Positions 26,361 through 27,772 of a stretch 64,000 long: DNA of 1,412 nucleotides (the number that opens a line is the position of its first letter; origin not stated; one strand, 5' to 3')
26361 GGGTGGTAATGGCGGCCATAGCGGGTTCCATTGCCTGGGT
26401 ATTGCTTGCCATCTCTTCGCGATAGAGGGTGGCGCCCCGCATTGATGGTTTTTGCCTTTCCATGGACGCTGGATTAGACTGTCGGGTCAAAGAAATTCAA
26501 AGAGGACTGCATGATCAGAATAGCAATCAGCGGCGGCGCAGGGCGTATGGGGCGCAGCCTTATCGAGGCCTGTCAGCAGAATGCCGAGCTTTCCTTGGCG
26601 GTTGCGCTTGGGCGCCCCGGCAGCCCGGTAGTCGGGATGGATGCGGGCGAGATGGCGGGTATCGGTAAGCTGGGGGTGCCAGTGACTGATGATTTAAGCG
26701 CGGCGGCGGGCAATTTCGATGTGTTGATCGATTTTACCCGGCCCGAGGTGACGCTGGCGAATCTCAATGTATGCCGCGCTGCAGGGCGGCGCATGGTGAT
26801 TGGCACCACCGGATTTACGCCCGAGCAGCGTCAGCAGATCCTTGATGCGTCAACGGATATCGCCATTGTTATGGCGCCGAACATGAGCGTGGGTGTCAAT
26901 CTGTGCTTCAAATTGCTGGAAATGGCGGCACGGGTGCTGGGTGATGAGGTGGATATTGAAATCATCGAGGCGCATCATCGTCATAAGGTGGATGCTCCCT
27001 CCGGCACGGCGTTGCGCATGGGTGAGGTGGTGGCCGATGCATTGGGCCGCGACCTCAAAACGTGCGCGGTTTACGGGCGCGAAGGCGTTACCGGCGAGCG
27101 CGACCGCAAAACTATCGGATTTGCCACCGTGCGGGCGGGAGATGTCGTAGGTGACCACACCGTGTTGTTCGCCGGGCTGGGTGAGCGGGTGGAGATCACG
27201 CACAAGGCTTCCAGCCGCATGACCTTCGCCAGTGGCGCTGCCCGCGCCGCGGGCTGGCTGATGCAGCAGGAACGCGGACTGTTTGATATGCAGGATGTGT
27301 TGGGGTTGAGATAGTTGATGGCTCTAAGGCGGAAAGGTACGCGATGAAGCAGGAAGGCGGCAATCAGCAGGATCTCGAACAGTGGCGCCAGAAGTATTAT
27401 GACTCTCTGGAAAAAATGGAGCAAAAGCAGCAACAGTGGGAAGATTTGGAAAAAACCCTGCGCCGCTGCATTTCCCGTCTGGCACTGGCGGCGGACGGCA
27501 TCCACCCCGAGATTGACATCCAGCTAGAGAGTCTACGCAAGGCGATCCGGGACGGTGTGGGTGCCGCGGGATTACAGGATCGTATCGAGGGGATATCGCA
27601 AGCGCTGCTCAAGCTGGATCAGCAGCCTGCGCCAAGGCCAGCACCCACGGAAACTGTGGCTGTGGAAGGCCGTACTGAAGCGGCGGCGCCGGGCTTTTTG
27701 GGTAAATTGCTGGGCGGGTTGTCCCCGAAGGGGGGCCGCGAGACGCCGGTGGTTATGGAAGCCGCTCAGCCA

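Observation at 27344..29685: Secreted RNase Sa/barnase-family ribonuclease and barstar, translationally coupled to a coiled-coil GGDEF cyclase, wedged between dapB and carAB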

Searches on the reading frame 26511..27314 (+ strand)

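Call 3: search_protein_families(library=pfam, proteins=[window:26511-27314:+], max_evalue=0.01)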
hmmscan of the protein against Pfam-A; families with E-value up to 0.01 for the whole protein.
window:26511-27314:+ (267 aa): 2 families
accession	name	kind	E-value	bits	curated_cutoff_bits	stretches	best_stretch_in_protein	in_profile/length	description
PF05173.19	DapB_C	-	5.4e-46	156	27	1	128-264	1-121/121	Dihydrodipicolinate reductase, C-terminus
PF01113.26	DapB_N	-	3.3e-42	143.9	25.6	1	2-125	1-124/124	Dihydrodipicolinate reductase, N-terminus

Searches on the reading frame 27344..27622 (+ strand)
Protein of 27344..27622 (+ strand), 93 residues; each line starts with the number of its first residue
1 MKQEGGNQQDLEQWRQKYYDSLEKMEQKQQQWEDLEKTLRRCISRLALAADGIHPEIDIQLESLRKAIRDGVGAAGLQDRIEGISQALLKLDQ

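Call 22: find_related_loci(query=A2, collection=metagenome_contigs, flank=5000)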
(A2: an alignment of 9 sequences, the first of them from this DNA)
Query A2 (93 aa) in metagenome_contigs; peptide patterns used: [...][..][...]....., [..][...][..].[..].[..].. (x = any residue, [..] = any of these).
599 stretches matched a pattern (row limit reached: there are more); 1 encode a relative of the query (tblastn E <= 1e-3); 1 distinct loci.
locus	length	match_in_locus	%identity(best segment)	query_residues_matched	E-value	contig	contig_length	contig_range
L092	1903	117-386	72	3-92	2e-46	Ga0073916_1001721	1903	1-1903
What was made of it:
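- Tried and rejected: A metagenome_contigs scan with the orthogroup-specific N-terminal alignment (call 22).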
